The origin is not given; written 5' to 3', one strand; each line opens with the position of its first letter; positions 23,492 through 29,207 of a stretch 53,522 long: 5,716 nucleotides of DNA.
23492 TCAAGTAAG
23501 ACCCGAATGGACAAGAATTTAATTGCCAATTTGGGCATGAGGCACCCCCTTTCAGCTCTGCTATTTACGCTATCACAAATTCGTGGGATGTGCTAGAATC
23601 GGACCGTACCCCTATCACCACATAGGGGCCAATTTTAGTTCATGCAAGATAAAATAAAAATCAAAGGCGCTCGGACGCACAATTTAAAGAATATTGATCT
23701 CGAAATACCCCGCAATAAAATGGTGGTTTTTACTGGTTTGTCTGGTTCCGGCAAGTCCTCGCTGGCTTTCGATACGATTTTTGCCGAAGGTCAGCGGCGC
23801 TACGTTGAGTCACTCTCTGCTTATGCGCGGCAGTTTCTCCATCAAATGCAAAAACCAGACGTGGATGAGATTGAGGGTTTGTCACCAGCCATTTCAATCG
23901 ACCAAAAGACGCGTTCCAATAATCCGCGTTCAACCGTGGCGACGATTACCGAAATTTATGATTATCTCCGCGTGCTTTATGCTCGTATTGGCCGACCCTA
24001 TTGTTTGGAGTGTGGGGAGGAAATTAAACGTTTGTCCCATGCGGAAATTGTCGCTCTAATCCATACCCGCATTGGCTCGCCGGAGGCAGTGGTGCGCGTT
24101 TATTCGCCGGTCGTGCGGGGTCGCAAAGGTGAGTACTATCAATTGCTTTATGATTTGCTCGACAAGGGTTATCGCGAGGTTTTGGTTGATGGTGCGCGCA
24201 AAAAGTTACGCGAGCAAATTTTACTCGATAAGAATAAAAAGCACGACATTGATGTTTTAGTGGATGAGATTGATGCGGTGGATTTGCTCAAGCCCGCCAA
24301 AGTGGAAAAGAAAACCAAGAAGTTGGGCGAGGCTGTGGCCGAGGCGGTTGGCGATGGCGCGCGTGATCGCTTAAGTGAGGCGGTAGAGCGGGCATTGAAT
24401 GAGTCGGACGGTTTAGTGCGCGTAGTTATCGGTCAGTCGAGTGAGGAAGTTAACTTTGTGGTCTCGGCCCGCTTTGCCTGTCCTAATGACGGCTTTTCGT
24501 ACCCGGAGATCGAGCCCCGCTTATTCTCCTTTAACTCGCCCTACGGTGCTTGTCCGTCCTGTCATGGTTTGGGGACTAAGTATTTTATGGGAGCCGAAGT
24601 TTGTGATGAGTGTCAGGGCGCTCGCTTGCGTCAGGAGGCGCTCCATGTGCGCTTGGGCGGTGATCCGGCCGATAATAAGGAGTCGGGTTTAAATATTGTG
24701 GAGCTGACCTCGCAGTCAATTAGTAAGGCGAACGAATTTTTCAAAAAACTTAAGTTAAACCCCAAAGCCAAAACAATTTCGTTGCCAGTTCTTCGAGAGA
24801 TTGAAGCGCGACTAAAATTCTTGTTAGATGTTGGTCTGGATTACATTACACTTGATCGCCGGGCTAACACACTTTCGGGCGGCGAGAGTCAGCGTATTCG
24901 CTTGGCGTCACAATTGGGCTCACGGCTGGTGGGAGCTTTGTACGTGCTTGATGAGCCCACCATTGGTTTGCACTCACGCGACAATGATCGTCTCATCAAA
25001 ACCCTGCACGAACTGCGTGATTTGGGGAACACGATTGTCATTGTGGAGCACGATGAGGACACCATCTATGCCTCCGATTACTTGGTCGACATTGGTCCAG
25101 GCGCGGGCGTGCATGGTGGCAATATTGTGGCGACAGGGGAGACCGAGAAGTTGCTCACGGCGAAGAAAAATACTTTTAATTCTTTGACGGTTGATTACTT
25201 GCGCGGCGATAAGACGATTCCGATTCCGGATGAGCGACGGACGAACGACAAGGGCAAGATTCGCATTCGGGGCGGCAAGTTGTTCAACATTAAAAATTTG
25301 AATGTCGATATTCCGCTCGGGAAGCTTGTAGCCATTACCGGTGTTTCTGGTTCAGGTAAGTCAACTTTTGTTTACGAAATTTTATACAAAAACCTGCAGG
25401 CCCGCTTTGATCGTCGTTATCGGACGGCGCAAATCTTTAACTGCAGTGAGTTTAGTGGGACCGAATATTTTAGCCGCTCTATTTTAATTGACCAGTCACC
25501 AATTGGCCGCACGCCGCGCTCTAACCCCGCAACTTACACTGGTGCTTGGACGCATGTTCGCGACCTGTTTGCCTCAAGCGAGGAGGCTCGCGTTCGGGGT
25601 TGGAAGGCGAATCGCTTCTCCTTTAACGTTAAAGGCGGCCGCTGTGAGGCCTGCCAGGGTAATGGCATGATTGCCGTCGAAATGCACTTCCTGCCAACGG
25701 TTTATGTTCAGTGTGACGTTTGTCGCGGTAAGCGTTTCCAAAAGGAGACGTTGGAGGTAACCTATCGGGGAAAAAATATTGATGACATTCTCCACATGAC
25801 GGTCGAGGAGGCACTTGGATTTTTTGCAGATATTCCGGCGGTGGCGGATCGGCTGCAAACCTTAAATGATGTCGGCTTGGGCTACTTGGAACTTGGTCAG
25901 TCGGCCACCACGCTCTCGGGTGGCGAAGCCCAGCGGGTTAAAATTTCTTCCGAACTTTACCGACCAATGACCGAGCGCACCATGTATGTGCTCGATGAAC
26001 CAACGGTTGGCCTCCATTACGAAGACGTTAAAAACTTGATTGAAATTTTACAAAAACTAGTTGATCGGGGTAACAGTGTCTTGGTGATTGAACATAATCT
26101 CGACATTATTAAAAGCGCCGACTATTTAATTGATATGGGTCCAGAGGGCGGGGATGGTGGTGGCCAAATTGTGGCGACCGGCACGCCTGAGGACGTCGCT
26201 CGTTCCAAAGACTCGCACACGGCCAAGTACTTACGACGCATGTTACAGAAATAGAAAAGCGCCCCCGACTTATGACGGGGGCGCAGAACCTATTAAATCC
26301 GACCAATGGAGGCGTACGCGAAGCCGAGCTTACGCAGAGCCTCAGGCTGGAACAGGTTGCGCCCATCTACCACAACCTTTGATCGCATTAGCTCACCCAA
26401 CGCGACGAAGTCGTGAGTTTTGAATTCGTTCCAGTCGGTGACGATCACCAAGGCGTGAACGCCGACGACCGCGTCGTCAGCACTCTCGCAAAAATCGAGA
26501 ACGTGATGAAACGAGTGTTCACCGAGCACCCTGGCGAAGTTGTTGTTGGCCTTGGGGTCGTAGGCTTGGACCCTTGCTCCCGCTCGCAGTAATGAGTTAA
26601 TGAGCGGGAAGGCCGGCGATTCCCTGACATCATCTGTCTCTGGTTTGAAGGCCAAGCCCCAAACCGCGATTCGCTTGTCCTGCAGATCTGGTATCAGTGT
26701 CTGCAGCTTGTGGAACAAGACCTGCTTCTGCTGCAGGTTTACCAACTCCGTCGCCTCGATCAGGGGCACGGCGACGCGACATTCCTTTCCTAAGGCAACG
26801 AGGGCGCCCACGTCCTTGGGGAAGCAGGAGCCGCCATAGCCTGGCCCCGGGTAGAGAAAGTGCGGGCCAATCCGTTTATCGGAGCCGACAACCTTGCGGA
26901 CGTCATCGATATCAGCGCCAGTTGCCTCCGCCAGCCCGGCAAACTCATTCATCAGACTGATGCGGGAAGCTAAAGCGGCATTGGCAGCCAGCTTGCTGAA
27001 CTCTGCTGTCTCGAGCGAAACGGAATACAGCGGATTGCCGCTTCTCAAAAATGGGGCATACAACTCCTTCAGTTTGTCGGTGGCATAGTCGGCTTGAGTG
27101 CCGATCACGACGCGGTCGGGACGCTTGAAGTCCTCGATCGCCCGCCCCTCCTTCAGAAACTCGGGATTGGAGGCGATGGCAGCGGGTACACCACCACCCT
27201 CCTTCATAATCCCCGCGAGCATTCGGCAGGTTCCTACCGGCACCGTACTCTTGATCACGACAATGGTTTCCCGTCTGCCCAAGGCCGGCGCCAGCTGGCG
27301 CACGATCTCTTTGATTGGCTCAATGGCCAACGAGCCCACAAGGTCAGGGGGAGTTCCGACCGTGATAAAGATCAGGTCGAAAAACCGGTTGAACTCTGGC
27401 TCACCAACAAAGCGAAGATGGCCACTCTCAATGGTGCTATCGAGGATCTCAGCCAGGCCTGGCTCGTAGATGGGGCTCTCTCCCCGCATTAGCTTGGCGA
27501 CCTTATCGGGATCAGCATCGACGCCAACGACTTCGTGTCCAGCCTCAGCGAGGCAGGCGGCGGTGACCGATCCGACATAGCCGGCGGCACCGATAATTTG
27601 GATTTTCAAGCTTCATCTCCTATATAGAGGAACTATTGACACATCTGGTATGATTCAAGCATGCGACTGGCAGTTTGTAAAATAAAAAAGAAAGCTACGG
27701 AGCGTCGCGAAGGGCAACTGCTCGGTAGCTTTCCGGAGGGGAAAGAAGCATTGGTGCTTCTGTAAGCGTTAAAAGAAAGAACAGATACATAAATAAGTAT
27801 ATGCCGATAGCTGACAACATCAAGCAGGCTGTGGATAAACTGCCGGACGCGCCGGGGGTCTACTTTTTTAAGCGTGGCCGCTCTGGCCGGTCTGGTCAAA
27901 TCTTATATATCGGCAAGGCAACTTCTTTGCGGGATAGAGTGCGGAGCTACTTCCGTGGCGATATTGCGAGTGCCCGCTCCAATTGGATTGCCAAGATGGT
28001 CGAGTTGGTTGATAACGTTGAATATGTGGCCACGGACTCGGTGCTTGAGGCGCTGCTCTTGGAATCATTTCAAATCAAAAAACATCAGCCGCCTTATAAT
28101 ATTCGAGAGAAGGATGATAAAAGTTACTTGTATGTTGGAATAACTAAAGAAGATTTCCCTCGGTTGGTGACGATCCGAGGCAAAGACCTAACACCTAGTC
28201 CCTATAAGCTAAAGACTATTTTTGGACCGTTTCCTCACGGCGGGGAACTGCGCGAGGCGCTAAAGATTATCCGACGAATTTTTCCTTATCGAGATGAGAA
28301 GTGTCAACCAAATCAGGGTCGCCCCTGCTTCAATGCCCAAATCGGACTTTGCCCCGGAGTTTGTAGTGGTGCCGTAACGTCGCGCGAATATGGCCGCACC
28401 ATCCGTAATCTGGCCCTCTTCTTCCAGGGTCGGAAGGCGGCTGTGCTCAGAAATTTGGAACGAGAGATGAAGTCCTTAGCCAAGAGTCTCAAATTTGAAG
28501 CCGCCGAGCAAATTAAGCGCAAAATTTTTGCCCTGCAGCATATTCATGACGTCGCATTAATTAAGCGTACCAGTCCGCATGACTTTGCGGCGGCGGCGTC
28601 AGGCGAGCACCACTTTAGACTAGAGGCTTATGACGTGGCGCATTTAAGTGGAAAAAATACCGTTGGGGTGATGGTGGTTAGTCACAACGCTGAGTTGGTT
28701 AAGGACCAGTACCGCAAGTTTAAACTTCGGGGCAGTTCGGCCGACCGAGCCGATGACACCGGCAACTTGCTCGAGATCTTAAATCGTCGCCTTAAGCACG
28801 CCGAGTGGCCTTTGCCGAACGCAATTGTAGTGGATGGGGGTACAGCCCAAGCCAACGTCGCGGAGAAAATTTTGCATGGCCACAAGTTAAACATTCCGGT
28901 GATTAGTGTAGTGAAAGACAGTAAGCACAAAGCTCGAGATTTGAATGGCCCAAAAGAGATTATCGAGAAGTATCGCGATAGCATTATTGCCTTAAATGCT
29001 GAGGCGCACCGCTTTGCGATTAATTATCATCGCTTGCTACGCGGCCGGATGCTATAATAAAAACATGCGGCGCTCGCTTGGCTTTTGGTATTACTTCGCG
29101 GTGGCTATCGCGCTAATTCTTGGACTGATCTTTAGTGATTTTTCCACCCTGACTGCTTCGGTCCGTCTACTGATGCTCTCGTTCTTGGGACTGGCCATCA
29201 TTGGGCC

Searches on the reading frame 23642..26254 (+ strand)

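Call 22: search_protein_families(library=ncbifam, max_evalue=0.00001, proteins=[window:23642-26254:+])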
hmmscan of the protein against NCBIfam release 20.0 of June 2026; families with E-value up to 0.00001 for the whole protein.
window:23642-26254:+ (870 aa): 167 families (the best 25 are shown)
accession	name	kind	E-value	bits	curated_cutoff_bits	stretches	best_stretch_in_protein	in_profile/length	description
NF001503.0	PRK00349.1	equivalog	0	1261.2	1147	2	314-869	402-942/943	excinuclease ABC subunit UvrA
TIGR00630.1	uvra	equivalog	0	1190.8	729.8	2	314-853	399-924/924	excinuclease ABC subunit UvrA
NF001885.0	PRK00635.1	equivalog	2e-180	602.1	3054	2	350-869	419-920/1809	excinuclease ABC subunit A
TIGR03608.1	L_ocin_972_ABC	subfamily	6.2e-36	123.8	254.85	2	738-832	116-206/206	putative bacteriocin export ABC transporter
TIGR04521.1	ECF_ATPase_2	equivalog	2.7e-35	121.8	330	2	739-860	126-240/279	energy-coupling factor transporter ATPase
TIGR02857.1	CydD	equivalog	1.4e-34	120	435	2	741-832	441-529/529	thiol reductant ABC exporter subunit CydD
NF040873.1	AztA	equivalog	3.6e-33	114.7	220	2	397-482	107-189/191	zinc ABC transporter ATP-binding protein AztA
TIGR04520.1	ECF_ATPase_1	equivalog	2.5e-31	109.1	315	2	742-858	122-229/269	energy-coupling factor transporter ATPase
NF010068.0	PRK13548.1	equivalog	5.8e-29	101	261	2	740-855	121-233/261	heme ABC transporter ATP-binding protein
TIGR02673.1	FtsE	equivalog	1.3e-28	100.1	264.85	2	741-826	122-203/214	cell division ATP-binding protein FtsE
TIGR01166.1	cbiO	subfamily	8e-28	97.2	211.8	2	404-473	121-188/190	cobalt ABC transporter, ATP-binding protein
TIGR00972.1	3a0107s01c2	equivalog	9.2e-28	97.2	343.2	2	404-522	138-245/248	phosphate ABC transporter ATP-binding protein PstB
TIGR02982.1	heterocyst_DevA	subfamily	1e-26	93.9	295.8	2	736-832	121-214/220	ABC exporter ATP-binding subunit, DevA family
NF010170.0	PRK13651.1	equivalog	1.4e-26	93.2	432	2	392-506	147-254/308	cobalt transporter ATP-binding subunit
TIGR02315.1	ABC_phnC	equivalog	1.5e-26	93.3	266.1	2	735-825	124-211/243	phosphonate ABC transporter ATP-binding protein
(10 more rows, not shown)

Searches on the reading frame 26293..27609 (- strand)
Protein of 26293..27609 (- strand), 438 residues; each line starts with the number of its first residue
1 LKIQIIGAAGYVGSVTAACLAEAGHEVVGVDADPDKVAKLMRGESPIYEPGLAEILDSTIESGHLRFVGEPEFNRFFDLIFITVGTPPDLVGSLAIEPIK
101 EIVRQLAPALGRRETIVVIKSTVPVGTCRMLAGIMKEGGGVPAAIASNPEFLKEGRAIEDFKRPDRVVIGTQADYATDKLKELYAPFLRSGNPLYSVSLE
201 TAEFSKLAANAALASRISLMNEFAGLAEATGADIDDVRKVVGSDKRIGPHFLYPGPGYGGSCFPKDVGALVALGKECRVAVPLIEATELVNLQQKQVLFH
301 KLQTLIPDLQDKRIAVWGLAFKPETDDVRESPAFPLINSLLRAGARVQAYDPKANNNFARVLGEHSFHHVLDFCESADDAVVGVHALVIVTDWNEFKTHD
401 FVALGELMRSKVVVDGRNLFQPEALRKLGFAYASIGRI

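Call 22: search_protein_families(library=ncbifam, max_evalue=0.00001, proteins=[window:26293-27609:-])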
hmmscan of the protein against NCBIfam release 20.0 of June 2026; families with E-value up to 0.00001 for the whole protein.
window:26293-27609:- (438 aa): 7 families
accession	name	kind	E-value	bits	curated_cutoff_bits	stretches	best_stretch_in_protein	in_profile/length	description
TIGR03026.1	NDP-sugDHase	subfamily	3.7e-124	414.6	189.8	1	1-418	1-413/413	nucleotide sugar dehydrogenase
NF047673.2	TeichurnBiosyTuaD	equivalog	3e-114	382.6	700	1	2-437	3-431/439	UDP-glucose 6-dehydrogenase TuaD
NF041297.1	UDPGDh_AglM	equivalog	7.9e-103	344.6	670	1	1-422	1-419/429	UDP-glucose 6-dehydrogenase AglM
NF040825.1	UDPMaNacDH_Arch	equivalog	1.2e-56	192.4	750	1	1-437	1-415/418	UDP-N-acetyl-D-mannosamine dehydrogenase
NF008286.0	PRK11064.1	equivalog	5.4e-39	134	459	1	2-418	5-417/420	UDP-N-acetyl-D-mannosamine dehydrogenase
NF011631.0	PRK15057.1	equivalog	3.7e-30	105.3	757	1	1-356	1-341/388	UDP-glucose 6-dehydrogenase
NF011729.0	PRK15182.1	equivalog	2.9e-08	32.9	592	1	2-381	8-382/425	Vi polysaccharide biosynthesis UDP-N-acetylglucosamine C-6 dehydrogenase TviB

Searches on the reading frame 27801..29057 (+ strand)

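Call 22: search_protein_families(library=ncbifam, max_evalue=0.00001, proteins=[window:27801-29057:+])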
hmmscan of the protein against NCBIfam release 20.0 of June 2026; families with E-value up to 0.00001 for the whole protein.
window:27801-29057:+ (418 aa): 14 families
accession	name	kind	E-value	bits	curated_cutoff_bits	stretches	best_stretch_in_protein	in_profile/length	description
TIGR00194.1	uvrC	equivalog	7.3e-94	315.5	285.45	2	8-267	2-249/574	excinuclease ABC subunit UvrC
NF011262.0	PRK14668.1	equivalog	5.5e-66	223.1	544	2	4-250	3-235/577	excinuclease ABC subunit C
NF001824.0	PRK00558.1-5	equivalog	3.1e-63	214.2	451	2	7-249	7-244/652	excinuclease ABC subunit UvrC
NF011261.0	PRK14667.1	equivalog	8.1e-61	206.2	818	2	7-250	6-235/567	excinuclease ABC subunit C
NF011260.0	PRK14666.1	equivalog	1.3e-56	192.8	649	2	10-246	5-233/698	excinuclease ABC subunit C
NF011263.0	PRK14669.1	equivalog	3e-52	178.1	1108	2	7-252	3-241/624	excinuclease ABC subunit C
NF011266.0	PRK14672.1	equivalog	1e-49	169.5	1504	2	14-255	18-246/691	excinuclease ABC subunit C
NF011264.0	PRK14670.1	equivalog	4.2e-49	167.3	1021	2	6-257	7-243/602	excinuclease ABC subunit C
NF005906.0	PRK07883.1-4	equivalog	5.6e-47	160.3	495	1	10-252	208-440/563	DEDD exonuclease domain-containing protein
NF005907.0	PRK07883.1-5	equivalog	2.9e-40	138.2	454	1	11-245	224-451/584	DEDD exonuclease domain-containing protein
NF005905.0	PRK07883.1-3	equivalog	2.3e-35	122.2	508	1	9-246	218-444/581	DEDD exonuclease domain-containing protein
NF005903.0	PRK07883.1-1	equivalog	7.1e-27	94.1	1038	1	10-242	241-461/642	DEDD exonuclease domain-containing protein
NF005904.0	PRK07883.1-2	equivalog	3.3e-23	81.8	969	1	11-244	226-451/584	DEDD exonuclease domain-containing protein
NF007833.0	PRK10545.1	equivalog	2.1e-16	59.9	367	1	5-199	22-204/289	excinuclease Cho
